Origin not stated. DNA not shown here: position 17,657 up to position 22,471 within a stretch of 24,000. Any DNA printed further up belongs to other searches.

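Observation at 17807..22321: Single 1504-aa gene with nuclease, STAND-like NTPase and long unknown C-terminus: candidate NLR/Avs-like antiphage system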

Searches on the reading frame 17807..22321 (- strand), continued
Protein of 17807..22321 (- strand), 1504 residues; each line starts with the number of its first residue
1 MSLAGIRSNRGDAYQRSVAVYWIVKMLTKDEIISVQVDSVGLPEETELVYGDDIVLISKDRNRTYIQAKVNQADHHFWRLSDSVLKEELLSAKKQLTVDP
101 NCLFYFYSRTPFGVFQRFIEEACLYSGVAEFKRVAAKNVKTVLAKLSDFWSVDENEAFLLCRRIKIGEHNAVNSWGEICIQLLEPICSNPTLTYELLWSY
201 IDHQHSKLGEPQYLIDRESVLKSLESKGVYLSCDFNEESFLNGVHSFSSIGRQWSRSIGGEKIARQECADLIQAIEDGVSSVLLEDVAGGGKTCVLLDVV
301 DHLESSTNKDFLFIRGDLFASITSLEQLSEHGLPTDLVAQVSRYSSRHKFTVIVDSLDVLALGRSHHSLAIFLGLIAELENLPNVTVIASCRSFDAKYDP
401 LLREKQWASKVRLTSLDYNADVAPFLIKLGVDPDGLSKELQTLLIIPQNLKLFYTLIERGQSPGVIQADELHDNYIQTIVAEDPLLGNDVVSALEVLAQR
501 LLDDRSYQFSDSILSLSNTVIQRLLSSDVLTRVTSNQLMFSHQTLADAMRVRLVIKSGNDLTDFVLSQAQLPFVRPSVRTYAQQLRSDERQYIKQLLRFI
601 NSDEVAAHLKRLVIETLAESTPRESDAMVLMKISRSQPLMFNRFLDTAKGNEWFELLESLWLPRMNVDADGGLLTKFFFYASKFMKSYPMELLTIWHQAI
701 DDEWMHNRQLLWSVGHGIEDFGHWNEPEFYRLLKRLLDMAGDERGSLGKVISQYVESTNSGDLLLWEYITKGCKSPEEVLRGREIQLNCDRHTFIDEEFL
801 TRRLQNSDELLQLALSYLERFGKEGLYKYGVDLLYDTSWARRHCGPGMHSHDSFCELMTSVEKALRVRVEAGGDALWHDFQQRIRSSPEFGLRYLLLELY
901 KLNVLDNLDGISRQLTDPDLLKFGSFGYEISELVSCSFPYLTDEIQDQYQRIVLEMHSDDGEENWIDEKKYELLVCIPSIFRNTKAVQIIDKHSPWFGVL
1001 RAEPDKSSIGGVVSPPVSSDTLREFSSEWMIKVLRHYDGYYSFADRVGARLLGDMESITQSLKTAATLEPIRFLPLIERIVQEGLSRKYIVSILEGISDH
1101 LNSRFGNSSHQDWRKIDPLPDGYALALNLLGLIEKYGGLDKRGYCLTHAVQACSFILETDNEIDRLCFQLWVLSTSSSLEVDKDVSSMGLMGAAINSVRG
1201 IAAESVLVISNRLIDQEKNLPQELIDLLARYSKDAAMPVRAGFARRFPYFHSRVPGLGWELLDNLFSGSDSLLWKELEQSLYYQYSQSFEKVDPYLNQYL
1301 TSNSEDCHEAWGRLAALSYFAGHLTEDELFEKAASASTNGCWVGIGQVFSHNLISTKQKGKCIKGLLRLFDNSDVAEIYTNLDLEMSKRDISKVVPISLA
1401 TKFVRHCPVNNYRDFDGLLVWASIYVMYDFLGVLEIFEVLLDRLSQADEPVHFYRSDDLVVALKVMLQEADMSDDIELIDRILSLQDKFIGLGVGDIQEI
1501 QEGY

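Call 29: list_cluster_members(proteins=[P0001, P0003, P0005, P0012, P0023, P0027, P0028, P0034])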
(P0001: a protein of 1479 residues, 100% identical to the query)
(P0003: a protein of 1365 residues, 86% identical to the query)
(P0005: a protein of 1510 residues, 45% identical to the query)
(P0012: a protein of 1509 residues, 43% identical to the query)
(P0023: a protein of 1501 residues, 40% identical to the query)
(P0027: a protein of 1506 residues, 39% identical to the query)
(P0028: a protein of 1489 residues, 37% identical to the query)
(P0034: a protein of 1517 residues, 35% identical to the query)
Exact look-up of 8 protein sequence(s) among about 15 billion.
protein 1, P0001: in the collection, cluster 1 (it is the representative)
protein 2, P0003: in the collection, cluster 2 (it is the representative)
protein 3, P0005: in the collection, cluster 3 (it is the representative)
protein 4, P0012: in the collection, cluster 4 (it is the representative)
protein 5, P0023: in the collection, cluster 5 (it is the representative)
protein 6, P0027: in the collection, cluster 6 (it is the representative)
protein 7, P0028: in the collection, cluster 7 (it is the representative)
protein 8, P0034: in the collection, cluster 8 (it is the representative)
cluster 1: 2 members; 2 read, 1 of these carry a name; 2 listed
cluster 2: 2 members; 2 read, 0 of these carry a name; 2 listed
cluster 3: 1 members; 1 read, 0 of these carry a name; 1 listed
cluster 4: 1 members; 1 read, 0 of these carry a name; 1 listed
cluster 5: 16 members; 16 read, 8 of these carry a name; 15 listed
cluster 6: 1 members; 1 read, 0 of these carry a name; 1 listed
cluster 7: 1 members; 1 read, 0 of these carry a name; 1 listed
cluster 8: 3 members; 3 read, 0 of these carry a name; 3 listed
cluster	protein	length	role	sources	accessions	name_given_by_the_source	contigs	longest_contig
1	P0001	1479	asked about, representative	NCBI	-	-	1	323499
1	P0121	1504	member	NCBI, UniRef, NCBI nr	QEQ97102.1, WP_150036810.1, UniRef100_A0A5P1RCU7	hypothetical protein [Neptunomonas concharum] | Uncharacterized protein n=1 Tax=Neptunomonas concharum TaxID=1031538 ...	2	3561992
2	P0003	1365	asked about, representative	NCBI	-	-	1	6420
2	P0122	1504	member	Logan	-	-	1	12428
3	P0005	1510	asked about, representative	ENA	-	-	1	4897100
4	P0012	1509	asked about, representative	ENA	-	-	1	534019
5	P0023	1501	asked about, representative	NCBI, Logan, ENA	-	-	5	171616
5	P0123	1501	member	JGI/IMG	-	hypothetical protein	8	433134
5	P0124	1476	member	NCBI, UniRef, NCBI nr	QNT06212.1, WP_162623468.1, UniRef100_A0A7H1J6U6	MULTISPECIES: hypothetical protein [Marinomonas] | Uncharacterized protein n=1 Tax=Marinomonas arctica TaxID=383750 RepID=A0A7H1J6U6_9GAMM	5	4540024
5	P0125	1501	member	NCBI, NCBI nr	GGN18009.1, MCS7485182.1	hypothetical protein UA24_01550 [Marinomonas sp. BSi20414] | hypothetical protein [Marinomonas sp. BSi20414]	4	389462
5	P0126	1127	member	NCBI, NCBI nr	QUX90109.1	hypothetical protein CYL31_01275 [Marinomonas sp. A3A]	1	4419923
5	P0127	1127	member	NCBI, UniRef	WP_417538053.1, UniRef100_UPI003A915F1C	hypothetical protein [Marinomonas sp.] | hypothetical protein n=1 Tax=Marinomonas sp. TaxID=1904862 RepID=UPI003A915F1C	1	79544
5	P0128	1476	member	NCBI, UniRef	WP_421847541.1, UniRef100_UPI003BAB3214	hypothetical protein [Marinomonas sp.] | hypothetical protein n=1 Tax=Marinomonas sp. TaxID=1904862 RepID=UPI003BAB3214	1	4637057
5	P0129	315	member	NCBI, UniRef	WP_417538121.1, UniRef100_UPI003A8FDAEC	hypothetical protein [Marinomonas sp.] | hypothetical protein n=1 Tax=Marinomonas sp. TaxID=1904862 RepID=UPI003A8FDAEC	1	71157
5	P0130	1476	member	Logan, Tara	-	strand:+ start:5243 stop:9673 length:4431 start_codon:yes stop_codon:yes ...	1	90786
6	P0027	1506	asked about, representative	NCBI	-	-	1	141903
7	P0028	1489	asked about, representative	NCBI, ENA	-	-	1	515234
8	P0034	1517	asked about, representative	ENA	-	-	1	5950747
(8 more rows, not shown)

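Call 32: find_encoding_contigs(protein=P0005, flank=10000, max_places=1)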
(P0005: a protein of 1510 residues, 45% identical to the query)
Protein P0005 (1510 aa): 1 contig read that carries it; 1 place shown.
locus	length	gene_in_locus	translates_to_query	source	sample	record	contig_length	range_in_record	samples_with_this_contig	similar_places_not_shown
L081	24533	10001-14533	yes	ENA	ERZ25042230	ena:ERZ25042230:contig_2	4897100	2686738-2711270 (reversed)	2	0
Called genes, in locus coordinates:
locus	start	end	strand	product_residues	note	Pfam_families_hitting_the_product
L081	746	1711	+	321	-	PF03480:DctP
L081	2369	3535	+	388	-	PF00441:Acyl-CoA_dh_1 (weak), PF08028:Acyl-CoA_dh_2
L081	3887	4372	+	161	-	PF04290:DctQ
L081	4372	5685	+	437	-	PF06808:DctM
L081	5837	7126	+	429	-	PF00355:Rieske, PF00848:Ring_hydroxyl_A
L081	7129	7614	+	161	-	PF00866:Ring_hydroxyl_B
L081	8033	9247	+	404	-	PF06609:TRI12 (weak), PF07690:MFS_1, PF00083:Sugar_tr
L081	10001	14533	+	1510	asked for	-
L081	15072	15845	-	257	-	PF00970:FAD_binding_6 (weak), PF00175:NAD_binding_1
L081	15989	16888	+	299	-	PF00126:HTH_1, PF03466:LysR_substrate, PF12727:PBP_like (weak)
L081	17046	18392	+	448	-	PF00092:VWA, PF13519:VWA_2, PF13768:VWA_3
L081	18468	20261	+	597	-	PF00512:HisKA, PF02518:HATPase_c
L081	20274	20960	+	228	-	PF00072:Response_reg, PF00486:Trans_reg_C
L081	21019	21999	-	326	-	PF17773:UPF0176_N, PF00581:Rhodanese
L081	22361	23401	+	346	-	PF02547:Queuosine_synth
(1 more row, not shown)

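Call 33: find_encoding_contigs(protein=P0018, flank=10000, max_places=1)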
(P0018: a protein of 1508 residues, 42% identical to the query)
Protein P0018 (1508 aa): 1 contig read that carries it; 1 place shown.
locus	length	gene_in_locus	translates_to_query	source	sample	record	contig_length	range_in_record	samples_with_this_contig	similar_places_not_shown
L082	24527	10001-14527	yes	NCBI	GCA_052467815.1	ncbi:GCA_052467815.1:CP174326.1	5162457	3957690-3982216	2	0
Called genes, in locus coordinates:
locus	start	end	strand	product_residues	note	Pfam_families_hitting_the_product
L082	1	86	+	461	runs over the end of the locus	PF00082:Peptidase_S8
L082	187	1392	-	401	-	PF02492:cobW, PF07683:CobW_C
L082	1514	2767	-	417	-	-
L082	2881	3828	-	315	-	PF13936:HTH_38, PF00665:rve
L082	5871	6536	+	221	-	PF00589:Phage_integrase (weak)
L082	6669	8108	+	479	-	PF02463:SMC_N, PF11398:DUF2813 (faint), PF13175:AAA_15, PF13476:AAA_23, PF13304:AAA_21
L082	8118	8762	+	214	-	-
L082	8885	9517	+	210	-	-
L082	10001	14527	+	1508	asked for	-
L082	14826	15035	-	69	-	-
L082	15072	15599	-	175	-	-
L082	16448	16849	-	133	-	-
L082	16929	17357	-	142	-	-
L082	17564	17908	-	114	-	PF03572:Peptidase_S41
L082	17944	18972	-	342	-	-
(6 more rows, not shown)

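Call 34: find_encoding_contigs(protein=P0012, flank=10000, max_places=1)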
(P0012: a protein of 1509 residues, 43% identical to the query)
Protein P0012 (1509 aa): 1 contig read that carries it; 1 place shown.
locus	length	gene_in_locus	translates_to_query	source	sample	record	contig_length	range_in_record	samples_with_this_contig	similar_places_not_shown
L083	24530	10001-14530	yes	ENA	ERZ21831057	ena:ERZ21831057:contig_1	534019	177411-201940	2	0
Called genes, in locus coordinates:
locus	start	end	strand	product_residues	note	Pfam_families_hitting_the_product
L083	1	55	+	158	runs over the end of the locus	PF05523:FdtA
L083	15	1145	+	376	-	PF00266:Aminotran_5 (weak), PF01041:DegT_DnrJ_EryC1, PF01212:Beta_elim_lyase (faint)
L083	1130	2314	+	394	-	PF01041:DegT_DnrJ_EryC1, PF00155:Aminotran_1_2 (weak), PF01053:Cys_Met_Meta_PP (weak)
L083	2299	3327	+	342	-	PF00535:Glycos_transf_2, PF10111:Glyco_tranf_2_2, PF13641:Glyco_tranf_2_3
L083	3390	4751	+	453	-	PF01582:TIR, PF13676:TIR_2, PF03781:FGE-sulfatase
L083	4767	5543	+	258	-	PF04321:RmlD_sub_bind, PF05368:NmrA (weak), PF01073:3Beta_HSD, PF01370:Epimerase, PF02719:Polysacc_synt_2, PF13460:NAD_binding_10, PF16363:GDP_Man_Dehyd, PF07993:NAD_binding_4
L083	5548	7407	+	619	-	PF13439:Glyco_transf_4, PF20706:GT4-conflict, PF00534:Glycos_transf_1, PF13692:Glyco_trans_1_4, PF13186:SPASM (faint)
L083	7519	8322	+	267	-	PF02585:PIG-L (weak)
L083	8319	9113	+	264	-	PF01966:HD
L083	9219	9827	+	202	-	-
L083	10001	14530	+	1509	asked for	-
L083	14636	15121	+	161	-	PF13238:AAA_18 (weak), PF13671:AAA_33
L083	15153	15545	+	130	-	-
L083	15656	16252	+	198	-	PF13676:TIR_2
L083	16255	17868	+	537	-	-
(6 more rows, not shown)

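Call 39: find_encoding_contigs(protein=P0009, flank=10000, max_places=1)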
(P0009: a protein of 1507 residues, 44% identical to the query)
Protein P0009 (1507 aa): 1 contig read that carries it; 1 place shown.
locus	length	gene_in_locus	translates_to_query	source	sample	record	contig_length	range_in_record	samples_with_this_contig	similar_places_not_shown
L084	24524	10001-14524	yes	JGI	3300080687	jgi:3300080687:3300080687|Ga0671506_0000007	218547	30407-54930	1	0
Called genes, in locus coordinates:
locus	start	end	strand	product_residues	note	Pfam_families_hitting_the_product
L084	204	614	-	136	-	-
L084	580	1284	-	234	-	-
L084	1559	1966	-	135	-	PF02661:Fic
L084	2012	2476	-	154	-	PF17194:AbiEi_3_N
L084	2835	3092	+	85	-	-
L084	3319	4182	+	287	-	PF04488:Gly_transf_sug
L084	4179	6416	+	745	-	PF01755:Glyco_transf_25, PF00722:Glyco_hydro_16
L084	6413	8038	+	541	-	PF02543:Carbam_trans_N, PF16861:Carbam_trans_C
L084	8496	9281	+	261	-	-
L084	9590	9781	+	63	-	-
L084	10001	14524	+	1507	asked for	-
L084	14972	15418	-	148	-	PF01863:YgjP-like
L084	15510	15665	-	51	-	-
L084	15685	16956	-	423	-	PF01420:Methylase_S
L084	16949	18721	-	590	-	PF12161:HsdM_N, PF02384:N6_Mtase, PF07669:Eco57I (weak)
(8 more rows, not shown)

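Call 40: find_encoding_contigs(protein=P0028, flank=10000, max_places=1)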
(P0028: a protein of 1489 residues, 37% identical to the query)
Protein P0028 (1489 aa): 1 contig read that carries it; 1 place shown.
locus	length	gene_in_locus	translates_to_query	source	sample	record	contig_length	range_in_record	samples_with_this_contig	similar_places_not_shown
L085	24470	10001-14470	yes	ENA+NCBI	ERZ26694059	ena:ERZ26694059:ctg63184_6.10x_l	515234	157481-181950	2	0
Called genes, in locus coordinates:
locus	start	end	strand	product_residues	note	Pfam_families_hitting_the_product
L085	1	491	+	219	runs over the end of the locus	PF06188:HrpE (weak), PF06635:T3SS_SCTL, PF02108:FliH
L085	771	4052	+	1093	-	-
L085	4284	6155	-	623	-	PF01476:LysM, PF21304:T3S_SPI-1_N0, PF03958:Secretin_N, PF00263:Secretin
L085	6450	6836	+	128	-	PF09474:Type_III_YscX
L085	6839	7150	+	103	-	PF14559:TPR_19 (weak), PF13431:TPR_17 (weak)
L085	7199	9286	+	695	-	PF00771:FHIPEP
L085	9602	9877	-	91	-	-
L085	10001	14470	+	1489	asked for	-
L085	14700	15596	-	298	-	PF04055:Radical_SAM, PF16199:Radical_SAM_C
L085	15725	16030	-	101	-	-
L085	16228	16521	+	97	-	-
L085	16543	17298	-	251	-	PF07264:EI24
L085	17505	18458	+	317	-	PF00890:FAD_binding_2 (faint), PF03486:HI0933_like (faint), PF07992:Pyr_redox_2, PF12831:FAD_oxidored (faint), PF13738:Pyr_redox_3, PF00070:Pyr_redox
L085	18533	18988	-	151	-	PF06295:ZapG-like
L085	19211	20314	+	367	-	PF03969:AFG1_ATPase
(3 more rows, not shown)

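Call 50: find_encoding_contigs(protein=P0122, flank=10000, max_places=2)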
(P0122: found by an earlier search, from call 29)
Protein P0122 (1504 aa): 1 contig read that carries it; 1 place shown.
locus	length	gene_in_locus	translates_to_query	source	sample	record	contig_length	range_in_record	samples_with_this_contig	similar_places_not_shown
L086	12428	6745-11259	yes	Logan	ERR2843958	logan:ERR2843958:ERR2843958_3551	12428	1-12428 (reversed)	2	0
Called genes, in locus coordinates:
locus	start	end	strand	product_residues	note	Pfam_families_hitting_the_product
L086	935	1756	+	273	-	-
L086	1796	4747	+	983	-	PF13175:AAA_15, PF12128:DUF3584 (weak)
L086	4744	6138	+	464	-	-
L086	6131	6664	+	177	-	PF21980:MksE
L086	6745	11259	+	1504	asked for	-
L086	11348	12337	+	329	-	PF12686:DUF3800 (weak)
